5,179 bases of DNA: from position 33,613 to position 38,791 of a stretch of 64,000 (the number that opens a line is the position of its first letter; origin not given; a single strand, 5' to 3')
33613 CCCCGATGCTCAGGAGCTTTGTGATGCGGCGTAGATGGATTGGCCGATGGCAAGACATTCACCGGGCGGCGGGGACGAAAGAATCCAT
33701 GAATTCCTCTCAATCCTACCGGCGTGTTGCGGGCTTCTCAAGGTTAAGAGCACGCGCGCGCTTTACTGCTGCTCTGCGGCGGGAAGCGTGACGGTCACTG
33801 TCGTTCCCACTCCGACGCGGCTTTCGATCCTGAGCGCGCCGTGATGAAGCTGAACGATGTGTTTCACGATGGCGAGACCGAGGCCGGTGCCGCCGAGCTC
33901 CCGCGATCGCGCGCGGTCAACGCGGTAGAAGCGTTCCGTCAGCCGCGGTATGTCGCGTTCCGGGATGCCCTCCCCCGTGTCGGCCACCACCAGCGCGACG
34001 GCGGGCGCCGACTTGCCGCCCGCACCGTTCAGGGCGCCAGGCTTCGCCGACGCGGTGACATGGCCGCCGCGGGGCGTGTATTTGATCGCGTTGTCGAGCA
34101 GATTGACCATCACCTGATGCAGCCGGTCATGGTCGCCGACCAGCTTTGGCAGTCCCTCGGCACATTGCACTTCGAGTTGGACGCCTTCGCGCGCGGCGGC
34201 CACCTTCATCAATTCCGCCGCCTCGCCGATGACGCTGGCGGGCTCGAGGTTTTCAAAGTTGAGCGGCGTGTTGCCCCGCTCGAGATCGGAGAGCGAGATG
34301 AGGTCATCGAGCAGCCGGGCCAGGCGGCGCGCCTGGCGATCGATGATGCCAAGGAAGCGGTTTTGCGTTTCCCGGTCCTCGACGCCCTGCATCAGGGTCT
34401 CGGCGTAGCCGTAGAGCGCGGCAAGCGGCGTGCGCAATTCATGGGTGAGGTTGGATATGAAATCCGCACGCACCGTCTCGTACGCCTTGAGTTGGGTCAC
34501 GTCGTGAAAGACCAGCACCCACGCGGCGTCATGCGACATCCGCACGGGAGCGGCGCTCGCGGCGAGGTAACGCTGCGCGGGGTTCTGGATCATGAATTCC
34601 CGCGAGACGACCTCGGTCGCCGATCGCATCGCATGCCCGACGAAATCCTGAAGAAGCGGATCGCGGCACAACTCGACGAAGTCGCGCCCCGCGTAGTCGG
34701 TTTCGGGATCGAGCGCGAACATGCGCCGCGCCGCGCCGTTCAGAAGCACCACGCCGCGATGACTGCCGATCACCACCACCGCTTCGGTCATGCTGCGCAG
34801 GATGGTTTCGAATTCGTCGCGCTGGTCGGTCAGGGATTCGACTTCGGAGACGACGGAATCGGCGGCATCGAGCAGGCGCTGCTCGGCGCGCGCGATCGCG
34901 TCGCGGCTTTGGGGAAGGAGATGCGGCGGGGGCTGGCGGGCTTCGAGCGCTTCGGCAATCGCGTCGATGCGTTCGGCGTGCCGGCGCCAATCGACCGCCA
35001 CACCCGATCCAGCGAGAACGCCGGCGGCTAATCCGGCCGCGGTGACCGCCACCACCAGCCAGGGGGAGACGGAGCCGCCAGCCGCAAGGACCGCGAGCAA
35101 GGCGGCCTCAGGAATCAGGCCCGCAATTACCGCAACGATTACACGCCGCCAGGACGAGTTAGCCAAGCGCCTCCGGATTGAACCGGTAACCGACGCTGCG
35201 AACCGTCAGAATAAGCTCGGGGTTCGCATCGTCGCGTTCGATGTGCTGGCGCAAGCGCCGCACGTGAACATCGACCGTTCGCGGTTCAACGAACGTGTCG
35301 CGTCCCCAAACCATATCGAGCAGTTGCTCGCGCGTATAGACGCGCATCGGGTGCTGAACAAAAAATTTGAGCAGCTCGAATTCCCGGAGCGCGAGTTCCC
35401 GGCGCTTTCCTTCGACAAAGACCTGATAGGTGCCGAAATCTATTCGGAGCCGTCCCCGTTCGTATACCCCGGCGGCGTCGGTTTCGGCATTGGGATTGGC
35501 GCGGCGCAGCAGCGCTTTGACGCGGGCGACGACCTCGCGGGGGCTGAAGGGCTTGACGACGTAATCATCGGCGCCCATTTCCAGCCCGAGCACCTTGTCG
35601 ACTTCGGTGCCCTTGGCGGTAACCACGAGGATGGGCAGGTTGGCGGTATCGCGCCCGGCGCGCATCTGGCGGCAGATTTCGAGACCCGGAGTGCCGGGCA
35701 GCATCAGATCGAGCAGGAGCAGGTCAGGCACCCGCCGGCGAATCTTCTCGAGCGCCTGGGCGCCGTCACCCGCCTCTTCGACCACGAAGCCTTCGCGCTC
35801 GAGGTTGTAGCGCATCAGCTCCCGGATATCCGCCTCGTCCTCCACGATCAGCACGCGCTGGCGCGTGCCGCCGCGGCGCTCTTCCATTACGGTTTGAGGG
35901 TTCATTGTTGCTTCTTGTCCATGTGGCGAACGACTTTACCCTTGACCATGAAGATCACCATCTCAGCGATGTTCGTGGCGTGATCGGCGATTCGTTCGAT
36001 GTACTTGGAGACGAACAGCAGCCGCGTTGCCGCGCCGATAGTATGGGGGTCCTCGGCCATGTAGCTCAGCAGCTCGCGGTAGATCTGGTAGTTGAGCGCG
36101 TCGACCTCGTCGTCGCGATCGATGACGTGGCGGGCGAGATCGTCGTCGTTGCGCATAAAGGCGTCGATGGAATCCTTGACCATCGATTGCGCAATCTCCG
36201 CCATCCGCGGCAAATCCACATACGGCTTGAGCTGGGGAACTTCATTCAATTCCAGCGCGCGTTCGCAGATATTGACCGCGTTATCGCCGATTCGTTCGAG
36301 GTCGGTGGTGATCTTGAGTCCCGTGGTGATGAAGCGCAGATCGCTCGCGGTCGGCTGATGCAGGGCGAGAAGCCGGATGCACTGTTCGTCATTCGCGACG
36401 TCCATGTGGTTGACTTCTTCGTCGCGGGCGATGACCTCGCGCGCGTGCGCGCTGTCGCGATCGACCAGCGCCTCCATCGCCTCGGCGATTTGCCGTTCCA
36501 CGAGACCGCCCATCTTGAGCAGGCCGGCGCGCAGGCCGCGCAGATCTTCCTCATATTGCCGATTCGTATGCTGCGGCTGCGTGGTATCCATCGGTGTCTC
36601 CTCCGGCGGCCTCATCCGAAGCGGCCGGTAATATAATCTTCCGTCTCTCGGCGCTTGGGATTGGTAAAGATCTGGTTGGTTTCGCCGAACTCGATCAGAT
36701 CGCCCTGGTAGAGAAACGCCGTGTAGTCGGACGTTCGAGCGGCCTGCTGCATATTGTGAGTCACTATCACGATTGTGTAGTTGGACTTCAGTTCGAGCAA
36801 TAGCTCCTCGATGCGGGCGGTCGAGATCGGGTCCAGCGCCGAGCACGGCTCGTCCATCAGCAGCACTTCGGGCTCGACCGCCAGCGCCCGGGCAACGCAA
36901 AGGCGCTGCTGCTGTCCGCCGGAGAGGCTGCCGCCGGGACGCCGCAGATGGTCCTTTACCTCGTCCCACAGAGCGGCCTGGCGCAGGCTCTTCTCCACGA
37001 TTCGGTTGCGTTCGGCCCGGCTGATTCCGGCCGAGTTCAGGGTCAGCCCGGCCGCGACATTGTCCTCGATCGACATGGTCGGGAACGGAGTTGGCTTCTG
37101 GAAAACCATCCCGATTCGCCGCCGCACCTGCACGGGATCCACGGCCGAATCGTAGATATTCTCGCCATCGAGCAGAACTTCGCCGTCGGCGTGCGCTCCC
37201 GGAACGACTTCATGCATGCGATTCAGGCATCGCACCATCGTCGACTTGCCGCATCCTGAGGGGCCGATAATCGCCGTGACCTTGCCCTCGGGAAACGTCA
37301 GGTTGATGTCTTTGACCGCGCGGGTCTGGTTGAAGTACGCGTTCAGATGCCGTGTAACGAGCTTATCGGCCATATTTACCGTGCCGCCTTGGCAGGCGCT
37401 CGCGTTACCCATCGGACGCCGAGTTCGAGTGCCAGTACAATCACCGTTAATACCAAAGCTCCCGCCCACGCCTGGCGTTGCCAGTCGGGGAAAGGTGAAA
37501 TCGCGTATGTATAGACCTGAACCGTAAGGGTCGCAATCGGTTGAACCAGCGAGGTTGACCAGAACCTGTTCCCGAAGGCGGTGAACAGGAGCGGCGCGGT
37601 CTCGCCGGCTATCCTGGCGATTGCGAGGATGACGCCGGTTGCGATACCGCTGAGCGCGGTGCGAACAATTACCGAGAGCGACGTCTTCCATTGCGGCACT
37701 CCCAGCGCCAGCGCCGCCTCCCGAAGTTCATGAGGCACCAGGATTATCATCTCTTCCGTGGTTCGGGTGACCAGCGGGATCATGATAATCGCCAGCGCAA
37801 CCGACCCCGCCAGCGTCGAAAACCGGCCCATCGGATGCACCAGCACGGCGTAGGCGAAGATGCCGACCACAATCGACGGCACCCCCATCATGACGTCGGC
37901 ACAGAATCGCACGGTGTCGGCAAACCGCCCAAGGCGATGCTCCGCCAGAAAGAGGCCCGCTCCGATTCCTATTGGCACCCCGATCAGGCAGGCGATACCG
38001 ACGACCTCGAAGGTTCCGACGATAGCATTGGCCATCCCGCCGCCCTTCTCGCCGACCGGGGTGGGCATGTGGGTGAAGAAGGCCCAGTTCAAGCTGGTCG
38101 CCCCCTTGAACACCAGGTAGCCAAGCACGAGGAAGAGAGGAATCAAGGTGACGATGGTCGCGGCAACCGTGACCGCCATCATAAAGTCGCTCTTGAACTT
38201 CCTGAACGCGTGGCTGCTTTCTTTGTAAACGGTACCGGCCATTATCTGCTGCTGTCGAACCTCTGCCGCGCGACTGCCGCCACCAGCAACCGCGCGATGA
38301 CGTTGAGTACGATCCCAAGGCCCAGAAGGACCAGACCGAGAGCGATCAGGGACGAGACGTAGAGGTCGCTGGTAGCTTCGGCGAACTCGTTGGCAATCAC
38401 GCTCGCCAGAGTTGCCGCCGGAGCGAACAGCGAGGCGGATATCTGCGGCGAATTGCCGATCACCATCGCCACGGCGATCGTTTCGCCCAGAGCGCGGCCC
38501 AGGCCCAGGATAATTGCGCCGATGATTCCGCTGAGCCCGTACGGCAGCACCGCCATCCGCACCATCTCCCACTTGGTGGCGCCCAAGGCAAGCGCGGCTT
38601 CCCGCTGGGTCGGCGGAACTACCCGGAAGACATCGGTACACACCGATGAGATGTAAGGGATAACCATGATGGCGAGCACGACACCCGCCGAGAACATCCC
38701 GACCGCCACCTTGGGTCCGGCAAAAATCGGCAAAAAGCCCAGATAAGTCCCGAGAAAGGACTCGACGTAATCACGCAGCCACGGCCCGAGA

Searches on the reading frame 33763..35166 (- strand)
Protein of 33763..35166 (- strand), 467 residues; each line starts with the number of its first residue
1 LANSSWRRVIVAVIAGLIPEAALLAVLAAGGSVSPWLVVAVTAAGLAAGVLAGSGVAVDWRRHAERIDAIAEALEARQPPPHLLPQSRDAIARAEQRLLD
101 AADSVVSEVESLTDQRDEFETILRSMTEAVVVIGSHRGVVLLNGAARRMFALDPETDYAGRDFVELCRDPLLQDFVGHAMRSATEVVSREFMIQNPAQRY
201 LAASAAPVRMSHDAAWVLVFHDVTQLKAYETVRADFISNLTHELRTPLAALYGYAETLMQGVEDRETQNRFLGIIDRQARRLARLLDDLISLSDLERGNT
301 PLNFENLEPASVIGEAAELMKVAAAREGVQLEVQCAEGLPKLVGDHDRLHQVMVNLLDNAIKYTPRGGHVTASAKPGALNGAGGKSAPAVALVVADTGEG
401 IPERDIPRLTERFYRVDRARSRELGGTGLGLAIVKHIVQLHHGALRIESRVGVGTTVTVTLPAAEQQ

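Call 73: search_protein_families(library=pfam, proteins=[window:33763-35166:-], max_evalue=0.00001)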
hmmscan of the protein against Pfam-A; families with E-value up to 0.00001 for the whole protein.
window:33763-35166:- (467 aa): 3 families
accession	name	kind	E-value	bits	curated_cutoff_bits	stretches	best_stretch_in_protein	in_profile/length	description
PF02518.31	HATPase_c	-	5.4e-30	104.5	26.4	1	344-464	1-110/111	Histidine kinase-, DNA gyrase B-, and HSP90-like ATPase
PF00512.31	HisKA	-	1.6e-18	66.9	26.9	1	233-298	2-66/66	His Kinase A (phospho-acceptor) domain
PF08448.16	PAS_4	-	1.6e-06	28.8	23.1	1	124-227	2-109/110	PAS fold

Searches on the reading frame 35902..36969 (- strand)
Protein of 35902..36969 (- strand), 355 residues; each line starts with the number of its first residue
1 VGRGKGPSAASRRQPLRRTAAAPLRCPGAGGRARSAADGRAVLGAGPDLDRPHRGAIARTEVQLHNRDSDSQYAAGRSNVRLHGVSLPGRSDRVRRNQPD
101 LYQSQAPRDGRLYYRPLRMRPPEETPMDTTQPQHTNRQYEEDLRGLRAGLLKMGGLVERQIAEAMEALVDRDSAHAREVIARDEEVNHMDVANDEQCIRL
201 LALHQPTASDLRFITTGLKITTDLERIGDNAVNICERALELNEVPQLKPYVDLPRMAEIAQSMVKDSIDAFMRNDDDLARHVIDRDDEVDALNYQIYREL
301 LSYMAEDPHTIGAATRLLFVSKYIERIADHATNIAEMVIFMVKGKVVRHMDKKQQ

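Call 73: search_protein_families(library=pfam, proteins=[window:35902-36969:-], max_evalue=0.00001)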
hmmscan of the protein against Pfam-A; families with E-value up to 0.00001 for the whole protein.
window:35902-36969:- (355 aa): 1 family
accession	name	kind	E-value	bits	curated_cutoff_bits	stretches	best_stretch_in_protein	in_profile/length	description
PF01895.24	PhoU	-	1.2e-52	176.7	23.5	2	150-237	1-88/89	PhoU domain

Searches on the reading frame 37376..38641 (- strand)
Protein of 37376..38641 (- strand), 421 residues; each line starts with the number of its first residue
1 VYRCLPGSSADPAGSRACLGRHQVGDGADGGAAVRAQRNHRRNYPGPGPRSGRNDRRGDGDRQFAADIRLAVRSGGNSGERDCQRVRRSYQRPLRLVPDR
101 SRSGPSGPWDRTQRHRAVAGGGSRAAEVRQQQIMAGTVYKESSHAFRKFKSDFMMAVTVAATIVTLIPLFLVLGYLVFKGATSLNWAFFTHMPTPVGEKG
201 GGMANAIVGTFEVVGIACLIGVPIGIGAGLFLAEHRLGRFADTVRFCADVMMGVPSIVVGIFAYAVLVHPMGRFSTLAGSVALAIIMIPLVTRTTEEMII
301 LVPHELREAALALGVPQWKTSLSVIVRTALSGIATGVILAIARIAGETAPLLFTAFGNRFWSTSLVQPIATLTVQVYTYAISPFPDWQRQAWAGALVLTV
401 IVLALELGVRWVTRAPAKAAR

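Call 73: search_protein_families(library=pfam, proteins=[window:37376-38641:-], max_evalue=0.00001)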
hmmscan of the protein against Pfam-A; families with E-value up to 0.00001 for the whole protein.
window:37376-38641:- (421 aa): 1 family
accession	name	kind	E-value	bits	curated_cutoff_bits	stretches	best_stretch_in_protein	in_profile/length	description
PF00528.27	BPD_transp_1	-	2.7e-22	79.8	26.4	1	225-414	1-180/184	Binding-protein-dependent transport system inner membrane component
